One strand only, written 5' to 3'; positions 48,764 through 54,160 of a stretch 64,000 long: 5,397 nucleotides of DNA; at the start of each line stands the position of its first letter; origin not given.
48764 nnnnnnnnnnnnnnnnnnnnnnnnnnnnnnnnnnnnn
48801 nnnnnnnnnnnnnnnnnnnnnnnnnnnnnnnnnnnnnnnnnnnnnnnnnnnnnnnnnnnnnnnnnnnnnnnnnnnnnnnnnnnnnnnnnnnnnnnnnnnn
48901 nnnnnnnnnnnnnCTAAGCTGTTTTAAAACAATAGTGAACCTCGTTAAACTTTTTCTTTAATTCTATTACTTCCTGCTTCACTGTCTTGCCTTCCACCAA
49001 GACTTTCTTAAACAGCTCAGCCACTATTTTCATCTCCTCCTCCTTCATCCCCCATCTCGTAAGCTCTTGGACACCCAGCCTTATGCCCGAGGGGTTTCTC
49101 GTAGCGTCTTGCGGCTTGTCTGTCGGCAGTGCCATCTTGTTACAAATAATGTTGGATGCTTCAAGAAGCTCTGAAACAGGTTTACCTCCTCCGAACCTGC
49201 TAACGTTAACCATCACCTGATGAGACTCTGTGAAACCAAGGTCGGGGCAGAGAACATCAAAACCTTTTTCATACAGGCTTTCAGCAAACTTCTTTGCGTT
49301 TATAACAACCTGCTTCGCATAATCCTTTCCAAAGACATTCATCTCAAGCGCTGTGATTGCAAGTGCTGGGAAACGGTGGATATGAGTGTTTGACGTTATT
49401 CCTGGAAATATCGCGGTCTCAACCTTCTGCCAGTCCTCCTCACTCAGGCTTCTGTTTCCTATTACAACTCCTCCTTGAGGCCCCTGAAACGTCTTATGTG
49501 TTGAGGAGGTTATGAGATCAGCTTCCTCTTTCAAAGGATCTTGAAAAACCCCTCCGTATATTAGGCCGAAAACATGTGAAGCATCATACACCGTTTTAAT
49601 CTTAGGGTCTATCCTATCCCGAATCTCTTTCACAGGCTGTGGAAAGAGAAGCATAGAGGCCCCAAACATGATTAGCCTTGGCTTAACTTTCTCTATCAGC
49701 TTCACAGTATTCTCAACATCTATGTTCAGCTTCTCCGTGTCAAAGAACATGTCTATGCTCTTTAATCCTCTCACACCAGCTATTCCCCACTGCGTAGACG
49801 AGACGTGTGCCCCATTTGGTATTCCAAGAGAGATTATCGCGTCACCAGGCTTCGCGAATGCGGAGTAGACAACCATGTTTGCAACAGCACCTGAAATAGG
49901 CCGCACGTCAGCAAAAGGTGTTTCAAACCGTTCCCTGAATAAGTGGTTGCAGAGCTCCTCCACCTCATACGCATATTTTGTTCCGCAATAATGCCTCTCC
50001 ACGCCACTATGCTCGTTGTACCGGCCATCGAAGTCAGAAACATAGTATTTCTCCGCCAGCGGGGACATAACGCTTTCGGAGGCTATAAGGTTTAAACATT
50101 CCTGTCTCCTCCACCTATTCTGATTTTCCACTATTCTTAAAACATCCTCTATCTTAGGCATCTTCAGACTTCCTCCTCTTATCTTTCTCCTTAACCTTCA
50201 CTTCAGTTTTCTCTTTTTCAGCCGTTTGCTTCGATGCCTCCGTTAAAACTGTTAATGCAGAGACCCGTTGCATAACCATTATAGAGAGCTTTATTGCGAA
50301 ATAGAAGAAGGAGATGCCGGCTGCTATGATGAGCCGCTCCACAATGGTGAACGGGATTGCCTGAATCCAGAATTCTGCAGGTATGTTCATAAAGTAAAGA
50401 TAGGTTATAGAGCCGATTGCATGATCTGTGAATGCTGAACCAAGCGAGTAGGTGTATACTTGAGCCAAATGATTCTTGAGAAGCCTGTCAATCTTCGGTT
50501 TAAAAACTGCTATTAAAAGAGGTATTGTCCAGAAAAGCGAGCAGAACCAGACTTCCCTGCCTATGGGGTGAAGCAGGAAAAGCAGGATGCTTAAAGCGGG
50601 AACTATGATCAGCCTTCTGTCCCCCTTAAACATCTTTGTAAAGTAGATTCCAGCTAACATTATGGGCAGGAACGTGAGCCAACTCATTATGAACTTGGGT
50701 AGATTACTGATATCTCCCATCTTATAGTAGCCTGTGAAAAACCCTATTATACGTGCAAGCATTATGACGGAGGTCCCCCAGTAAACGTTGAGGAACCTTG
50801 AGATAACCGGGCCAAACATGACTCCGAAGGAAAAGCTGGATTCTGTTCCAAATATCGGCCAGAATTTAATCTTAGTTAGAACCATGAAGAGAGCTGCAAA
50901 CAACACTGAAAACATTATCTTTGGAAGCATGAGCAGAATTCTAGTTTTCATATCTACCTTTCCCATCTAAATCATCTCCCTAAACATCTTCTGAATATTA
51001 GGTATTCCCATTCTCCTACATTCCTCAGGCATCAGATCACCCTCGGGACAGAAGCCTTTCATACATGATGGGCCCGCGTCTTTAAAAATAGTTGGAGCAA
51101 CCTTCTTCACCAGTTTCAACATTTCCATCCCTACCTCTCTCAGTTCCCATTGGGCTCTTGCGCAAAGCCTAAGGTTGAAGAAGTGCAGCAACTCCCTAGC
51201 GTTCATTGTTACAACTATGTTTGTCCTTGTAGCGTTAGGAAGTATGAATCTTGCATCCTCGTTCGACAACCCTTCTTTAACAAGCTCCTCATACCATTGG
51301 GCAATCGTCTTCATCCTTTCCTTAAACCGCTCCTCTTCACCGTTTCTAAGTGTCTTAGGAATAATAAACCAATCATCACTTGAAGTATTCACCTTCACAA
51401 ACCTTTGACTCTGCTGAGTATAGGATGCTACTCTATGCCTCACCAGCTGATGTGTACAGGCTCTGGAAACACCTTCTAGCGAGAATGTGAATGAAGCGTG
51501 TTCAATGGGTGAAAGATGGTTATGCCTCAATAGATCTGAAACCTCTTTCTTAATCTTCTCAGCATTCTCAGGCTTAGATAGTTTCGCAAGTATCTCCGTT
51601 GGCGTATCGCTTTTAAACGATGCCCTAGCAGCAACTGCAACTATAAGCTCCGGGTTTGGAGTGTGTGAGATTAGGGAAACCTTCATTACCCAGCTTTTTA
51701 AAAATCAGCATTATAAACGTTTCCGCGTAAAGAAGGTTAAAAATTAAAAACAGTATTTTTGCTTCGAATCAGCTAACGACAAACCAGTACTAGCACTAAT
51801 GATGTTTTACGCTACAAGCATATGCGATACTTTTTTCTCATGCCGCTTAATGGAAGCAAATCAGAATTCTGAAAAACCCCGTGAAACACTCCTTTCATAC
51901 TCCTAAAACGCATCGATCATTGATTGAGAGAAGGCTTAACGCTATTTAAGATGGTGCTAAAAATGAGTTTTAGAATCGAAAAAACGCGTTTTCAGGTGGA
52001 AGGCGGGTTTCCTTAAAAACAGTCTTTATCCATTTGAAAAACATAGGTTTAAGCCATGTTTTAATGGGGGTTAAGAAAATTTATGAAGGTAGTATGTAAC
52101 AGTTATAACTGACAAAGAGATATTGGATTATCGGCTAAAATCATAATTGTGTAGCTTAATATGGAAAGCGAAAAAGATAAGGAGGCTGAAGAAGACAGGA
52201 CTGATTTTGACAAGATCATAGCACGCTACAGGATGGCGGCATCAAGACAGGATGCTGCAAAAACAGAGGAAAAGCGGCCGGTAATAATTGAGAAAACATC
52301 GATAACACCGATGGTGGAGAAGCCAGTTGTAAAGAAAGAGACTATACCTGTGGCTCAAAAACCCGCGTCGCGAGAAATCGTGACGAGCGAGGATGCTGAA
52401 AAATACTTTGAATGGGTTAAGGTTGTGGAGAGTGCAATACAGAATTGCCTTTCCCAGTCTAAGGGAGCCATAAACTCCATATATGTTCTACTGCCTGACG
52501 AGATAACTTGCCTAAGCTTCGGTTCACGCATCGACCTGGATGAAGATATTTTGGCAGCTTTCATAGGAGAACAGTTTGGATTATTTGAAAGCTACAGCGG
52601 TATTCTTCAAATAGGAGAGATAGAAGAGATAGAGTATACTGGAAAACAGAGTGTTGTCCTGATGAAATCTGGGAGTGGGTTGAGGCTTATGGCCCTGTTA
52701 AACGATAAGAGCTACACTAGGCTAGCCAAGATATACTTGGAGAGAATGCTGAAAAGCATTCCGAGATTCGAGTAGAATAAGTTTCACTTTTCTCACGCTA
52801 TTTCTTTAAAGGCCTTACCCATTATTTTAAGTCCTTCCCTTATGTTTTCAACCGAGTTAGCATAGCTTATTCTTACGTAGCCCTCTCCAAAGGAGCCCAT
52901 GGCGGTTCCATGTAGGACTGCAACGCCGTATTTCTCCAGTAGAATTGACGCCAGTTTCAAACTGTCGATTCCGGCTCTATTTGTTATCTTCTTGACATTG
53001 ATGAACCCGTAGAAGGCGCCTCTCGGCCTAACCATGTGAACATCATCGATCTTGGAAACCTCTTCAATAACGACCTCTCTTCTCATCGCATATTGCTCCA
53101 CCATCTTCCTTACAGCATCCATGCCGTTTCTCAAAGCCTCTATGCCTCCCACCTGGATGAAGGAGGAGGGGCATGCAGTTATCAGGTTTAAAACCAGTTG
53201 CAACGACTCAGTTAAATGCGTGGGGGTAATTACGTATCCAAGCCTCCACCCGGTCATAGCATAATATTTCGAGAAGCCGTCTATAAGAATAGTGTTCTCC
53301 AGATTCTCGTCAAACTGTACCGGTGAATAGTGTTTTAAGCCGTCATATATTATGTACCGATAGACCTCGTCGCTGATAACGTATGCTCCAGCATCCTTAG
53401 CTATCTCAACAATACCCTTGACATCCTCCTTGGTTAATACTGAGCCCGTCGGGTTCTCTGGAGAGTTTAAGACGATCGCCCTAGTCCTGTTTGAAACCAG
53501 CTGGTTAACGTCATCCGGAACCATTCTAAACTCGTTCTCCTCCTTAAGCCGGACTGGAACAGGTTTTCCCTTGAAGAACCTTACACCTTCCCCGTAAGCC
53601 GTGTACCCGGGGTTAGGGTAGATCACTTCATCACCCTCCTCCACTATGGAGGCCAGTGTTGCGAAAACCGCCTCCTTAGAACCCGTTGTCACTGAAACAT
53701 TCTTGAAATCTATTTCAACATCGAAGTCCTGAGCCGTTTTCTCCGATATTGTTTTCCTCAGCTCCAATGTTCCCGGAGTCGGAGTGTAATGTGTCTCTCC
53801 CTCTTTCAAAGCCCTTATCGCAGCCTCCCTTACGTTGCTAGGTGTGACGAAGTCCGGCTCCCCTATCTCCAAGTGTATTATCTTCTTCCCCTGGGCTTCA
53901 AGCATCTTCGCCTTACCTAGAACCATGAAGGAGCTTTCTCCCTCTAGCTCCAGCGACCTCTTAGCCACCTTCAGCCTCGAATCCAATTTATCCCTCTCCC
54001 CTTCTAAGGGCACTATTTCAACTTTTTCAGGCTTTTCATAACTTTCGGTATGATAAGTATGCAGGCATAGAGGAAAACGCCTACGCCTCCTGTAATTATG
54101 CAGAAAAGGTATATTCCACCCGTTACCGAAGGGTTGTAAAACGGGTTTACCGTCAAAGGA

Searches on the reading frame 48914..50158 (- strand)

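Call 51: search_protein_families(library=pfam, proteins=[window:48914-50158:-], max_evalue=0.00001)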
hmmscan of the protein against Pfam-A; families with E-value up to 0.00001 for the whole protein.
window:48914-50158:- (414 aa): 1 family
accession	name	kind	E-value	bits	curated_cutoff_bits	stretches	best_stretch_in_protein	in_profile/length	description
PF00464.25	SHMT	-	1.6e-57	195.4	27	1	6-381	8-397/399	Serine hydroxymethyltransferase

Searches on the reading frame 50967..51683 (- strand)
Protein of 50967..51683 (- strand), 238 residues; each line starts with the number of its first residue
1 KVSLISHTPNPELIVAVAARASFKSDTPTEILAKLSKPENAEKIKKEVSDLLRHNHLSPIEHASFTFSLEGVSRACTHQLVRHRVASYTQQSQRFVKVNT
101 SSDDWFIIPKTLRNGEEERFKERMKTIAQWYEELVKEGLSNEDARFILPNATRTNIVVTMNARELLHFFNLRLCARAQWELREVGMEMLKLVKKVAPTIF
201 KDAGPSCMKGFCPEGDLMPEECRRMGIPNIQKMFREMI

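Call 51: search_protein_families(library=pfam, proteins=[window:50967-51683:-], max_evalue=0.00001)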
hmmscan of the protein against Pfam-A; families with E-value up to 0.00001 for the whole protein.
window:50967-51683:- (238 aa): 1 family
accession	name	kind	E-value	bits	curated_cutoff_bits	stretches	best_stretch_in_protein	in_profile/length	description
PF02511.20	Thy1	-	2e-70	236.9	24.8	1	4-198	2-191/191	Thymidylate synthase complementing protein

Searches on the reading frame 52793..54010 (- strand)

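Call 51: search_protein_families(library=pfam, proteins=[window:52793-54010:-], max_evalue=0.00001)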
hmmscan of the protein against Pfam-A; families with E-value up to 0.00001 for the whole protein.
window:52793-54010:- (405 aa): 3 families
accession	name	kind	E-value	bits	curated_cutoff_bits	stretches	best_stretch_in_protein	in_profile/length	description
PF00155.27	Aminotran_1_2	-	1.5e-57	195.9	19.7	1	43-393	2-357/361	Aminotransferase class I and II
PF01041.23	DegT_DnrJ_EryC1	-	5.5e-07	29.6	19.8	1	105-214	43-145/360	DegT/DnrJ/EryC1/StrS aminotransferase family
PF01053.26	Cys_Met_Meta_PP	-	6.3e-07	28.7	27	1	111-216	76-175/381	Cys/Met metabolism PLP-dependent enzyme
